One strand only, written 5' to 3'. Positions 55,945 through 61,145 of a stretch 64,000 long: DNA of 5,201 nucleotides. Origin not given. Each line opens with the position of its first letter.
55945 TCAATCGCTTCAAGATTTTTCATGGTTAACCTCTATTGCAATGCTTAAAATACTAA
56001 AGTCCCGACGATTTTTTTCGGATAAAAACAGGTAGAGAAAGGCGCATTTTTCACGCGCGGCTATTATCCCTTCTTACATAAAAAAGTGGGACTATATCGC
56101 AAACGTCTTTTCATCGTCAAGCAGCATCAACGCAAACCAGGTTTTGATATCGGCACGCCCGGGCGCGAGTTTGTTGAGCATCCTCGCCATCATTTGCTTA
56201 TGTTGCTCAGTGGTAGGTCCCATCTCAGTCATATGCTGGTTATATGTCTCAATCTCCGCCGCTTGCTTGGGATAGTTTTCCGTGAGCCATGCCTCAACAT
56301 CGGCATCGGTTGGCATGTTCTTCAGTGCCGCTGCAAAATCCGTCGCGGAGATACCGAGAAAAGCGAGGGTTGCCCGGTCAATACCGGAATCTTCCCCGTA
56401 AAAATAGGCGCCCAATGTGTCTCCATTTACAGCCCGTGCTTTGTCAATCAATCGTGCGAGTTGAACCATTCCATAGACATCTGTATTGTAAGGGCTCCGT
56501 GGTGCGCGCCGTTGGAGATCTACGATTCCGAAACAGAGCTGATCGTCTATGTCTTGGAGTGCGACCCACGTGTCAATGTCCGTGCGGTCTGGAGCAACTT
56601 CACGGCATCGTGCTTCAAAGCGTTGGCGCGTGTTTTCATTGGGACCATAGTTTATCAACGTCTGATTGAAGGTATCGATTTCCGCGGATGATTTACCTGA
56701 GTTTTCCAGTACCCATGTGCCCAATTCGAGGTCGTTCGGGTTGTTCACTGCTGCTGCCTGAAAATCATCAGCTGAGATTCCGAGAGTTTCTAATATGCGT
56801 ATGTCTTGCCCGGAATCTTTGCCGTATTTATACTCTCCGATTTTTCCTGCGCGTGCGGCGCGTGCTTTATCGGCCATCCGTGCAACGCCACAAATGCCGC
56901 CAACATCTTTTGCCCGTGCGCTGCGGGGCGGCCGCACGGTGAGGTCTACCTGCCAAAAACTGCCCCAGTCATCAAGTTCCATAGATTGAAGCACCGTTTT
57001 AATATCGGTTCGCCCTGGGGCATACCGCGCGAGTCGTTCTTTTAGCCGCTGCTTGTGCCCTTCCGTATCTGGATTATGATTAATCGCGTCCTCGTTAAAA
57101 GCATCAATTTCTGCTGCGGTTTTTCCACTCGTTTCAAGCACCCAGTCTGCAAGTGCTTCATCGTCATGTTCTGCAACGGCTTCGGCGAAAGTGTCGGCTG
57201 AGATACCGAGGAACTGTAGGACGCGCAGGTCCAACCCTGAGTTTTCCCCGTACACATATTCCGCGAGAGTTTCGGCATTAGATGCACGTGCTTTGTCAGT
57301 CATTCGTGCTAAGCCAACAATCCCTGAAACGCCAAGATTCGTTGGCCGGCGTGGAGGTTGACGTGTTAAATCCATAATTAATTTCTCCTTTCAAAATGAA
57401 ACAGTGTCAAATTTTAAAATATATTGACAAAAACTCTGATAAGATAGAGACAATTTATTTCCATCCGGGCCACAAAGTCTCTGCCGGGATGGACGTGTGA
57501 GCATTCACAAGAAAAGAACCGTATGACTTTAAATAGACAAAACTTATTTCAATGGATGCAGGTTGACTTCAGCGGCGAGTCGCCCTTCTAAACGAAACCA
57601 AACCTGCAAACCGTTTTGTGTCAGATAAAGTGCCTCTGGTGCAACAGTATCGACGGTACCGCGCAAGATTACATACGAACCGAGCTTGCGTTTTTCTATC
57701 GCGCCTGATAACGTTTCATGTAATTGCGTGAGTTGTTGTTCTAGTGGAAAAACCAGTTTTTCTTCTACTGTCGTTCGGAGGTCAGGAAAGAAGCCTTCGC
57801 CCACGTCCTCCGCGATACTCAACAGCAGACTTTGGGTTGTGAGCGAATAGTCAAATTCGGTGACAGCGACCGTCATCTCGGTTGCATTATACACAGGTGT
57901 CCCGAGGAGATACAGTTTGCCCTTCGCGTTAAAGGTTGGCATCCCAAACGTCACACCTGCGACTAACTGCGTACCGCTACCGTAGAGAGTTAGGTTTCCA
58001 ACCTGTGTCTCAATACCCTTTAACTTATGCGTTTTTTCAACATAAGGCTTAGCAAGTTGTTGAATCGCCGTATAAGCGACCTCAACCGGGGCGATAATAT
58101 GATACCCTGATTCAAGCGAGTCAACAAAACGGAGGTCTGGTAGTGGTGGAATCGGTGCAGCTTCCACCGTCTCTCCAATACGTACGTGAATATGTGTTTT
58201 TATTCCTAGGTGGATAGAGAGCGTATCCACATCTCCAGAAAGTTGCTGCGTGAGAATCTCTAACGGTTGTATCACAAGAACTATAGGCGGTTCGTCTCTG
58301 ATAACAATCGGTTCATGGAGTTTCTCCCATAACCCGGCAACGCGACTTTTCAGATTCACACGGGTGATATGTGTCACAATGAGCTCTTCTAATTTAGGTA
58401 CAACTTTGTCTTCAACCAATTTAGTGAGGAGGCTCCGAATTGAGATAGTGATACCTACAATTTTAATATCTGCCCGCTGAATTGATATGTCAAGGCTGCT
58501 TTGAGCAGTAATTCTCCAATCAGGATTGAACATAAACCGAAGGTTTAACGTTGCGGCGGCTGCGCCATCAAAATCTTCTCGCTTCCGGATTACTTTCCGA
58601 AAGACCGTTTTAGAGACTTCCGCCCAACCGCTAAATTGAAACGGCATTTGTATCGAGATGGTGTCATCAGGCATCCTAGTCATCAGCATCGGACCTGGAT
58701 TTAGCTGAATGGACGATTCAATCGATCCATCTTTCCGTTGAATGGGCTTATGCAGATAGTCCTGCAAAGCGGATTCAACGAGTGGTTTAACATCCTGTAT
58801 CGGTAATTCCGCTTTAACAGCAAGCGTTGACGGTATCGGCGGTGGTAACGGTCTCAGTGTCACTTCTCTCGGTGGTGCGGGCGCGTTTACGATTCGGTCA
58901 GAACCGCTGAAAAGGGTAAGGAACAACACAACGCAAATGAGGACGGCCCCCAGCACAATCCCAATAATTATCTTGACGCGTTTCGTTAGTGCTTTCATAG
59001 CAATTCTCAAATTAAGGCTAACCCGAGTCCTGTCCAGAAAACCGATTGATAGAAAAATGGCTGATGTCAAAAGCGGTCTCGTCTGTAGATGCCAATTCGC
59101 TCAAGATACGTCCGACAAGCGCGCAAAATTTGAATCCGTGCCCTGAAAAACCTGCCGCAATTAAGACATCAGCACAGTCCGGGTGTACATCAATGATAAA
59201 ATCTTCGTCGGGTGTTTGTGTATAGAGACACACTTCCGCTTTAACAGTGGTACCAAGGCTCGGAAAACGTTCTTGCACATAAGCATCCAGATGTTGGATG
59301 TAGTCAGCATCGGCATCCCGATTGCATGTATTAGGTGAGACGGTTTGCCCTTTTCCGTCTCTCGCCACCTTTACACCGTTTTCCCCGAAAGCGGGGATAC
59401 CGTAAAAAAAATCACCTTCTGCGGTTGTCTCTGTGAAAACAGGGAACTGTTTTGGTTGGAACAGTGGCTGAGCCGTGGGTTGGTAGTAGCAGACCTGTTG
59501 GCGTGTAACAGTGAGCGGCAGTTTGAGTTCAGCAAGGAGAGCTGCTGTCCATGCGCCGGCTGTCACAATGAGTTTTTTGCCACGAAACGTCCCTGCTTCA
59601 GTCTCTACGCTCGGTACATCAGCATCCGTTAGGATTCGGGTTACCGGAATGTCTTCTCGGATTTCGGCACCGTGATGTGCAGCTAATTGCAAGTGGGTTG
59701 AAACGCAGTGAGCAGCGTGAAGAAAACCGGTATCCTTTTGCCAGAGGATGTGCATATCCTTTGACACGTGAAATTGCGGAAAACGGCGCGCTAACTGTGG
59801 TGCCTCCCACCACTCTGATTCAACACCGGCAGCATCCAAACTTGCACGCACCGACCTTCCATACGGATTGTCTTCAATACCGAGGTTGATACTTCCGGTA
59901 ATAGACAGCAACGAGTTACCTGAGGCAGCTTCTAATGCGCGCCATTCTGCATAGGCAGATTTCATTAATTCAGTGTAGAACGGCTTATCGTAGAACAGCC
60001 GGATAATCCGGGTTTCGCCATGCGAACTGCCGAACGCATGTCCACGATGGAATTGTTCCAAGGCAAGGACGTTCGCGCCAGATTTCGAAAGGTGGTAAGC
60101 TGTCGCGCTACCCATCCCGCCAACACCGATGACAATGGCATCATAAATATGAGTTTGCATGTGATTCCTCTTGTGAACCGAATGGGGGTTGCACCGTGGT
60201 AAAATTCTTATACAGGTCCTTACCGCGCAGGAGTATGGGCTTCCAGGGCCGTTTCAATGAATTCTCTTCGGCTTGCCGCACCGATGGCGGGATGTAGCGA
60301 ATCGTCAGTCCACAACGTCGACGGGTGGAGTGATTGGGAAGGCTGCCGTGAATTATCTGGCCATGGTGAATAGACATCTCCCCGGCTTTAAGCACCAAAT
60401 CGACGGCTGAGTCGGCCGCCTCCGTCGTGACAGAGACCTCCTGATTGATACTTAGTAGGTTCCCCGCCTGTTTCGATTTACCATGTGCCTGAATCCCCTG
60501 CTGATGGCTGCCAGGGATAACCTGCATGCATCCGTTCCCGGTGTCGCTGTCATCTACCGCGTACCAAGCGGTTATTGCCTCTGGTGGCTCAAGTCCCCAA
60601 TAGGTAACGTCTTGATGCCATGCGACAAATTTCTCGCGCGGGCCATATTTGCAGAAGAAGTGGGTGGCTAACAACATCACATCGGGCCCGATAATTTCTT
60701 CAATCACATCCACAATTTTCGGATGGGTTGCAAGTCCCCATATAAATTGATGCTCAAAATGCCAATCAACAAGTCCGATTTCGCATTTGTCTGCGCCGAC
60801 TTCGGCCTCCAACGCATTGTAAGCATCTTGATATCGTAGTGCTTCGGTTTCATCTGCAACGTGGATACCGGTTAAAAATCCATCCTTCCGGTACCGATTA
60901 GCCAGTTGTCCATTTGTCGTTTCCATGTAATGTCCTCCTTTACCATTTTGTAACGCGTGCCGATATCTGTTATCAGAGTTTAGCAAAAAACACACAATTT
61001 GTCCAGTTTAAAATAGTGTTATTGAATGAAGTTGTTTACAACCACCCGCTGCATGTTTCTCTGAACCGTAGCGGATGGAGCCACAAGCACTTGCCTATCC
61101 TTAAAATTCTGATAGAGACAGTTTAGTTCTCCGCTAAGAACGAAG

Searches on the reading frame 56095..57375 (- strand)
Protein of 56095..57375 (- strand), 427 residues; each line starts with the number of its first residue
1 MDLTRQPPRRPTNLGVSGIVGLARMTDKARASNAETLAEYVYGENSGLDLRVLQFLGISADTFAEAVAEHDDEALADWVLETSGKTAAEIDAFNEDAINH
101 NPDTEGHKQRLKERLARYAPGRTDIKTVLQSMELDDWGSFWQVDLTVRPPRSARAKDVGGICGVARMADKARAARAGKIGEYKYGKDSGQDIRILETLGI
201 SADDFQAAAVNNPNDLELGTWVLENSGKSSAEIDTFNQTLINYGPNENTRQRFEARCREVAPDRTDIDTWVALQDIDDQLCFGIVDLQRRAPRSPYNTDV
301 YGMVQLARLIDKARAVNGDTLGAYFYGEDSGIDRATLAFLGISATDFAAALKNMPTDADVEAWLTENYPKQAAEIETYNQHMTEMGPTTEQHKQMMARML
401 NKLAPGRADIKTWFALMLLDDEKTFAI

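Call 15: search_protein_families(library=pfam, proteins=[window:56095-57375:-], max_evalue=0.001)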
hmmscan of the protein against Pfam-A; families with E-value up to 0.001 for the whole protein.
window:56095-57375:- (427 aa): 1 family
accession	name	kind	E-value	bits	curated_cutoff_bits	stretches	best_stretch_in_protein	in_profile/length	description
PF16798.10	DUF5069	-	6.2e-84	279.3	27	3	290-422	2-132/133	Domain of unknown function (DUF5069)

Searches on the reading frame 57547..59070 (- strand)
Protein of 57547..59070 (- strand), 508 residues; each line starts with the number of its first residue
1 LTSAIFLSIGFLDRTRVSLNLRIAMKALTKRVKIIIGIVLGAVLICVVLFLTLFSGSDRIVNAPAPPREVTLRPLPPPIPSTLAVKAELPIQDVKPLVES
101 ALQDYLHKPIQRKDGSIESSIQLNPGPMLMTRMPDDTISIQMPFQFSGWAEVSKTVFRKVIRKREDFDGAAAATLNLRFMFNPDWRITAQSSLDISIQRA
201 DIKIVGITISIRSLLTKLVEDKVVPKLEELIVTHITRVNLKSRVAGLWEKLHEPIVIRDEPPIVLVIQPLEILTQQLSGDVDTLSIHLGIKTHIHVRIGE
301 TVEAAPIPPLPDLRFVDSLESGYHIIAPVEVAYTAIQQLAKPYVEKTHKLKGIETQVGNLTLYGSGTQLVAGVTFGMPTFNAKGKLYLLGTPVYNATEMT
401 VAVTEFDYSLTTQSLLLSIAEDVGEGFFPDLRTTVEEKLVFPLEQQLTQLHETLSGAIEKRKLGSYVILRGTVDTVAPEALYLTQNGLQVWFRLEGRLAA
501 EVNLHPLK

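Call 15: search_protein_families(library=pfam, proteins=[window:57547-59070:-], max_evalue=0.001)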
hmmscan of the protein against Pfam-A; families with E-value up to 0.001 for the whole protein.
window:57547-59070:- (508 aa): 1 family
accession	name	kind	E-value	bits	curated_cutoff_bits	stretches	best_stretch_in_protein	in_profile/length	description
PF14356.11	DUF4403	-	6.8e-70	236.3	28.3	1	80-502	2-425/425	Domain of unknown function (DUF4403)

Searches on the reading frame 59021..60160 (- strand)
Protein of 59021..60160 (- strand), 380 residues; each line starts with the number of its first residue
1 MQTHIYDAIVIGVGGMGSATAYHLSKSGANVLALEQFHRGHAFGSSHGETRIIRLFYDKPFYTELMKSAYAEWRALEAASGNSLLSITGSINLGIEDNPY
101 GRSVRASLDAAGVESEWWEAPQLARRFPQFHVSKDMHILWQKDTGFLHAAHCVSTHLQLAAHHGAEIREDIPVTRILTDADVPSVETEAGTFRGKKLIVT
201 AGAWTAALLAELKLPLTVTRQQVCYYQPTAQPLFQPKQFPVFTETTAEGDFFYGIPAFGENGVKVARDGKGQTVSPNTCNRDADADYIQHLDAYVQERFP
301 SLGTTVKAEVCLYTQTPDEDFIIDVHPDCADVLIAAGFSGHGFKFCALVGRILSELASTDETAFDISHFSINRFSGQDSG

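Call 15: search_protein_families(library=pfam, proteins=[window:59021-60160:-], max_evalue=0.001)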
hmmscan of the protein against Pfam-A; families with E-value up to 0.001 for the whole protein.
window:59021-60160:- (380 aa): 3 families
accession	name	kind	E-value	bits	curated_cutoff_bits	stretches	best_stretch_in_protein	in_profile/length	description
PF01266.30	DAO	-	7.4e-52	177.4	27.9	1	7-356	1-353/353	FAD dependent oxidoreductase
PF13738.12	Pyr_redox_3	-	0.00015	21.5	30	0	158-213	89-144/305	Pyridine nucleotide-disulphide oxidoreductase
PF01593.30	Amino_oxidase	-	0.00027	20.8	19.8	0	158-216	209-268/443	Flavin containing amine oxidoreductase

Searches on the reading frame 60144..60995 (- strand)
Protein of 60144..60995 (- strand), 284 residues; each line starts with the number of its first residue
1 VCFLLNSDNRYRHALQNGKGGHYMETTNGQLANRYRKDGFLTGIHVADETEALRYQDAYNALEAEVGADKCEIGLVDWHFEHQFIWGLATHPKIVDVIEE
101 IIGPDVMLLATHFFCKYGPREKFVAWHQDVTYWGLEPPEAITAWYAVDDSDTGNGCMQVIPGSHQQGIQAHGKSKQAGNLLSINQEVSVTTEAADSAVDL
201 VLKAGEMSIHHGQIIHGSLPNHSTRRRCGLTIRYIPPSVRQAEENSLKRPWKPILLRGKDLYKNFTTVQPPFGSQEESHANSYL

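Call 15: search_protein_families(library=pfam, proteins=[window:60144-60995:-], max_evalue=0.001)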
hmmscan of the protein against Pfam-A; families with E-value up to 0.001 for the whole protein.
window:60144-60995:- (284 aa): 1 family
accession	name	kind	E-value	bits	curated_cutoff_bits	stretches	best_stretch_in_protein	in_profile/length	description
PF05721.19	PhyH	-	5.3e-28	99.2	22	1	58-227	33-211/213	Phytanoyl-CoA dioxygenase (PhyH)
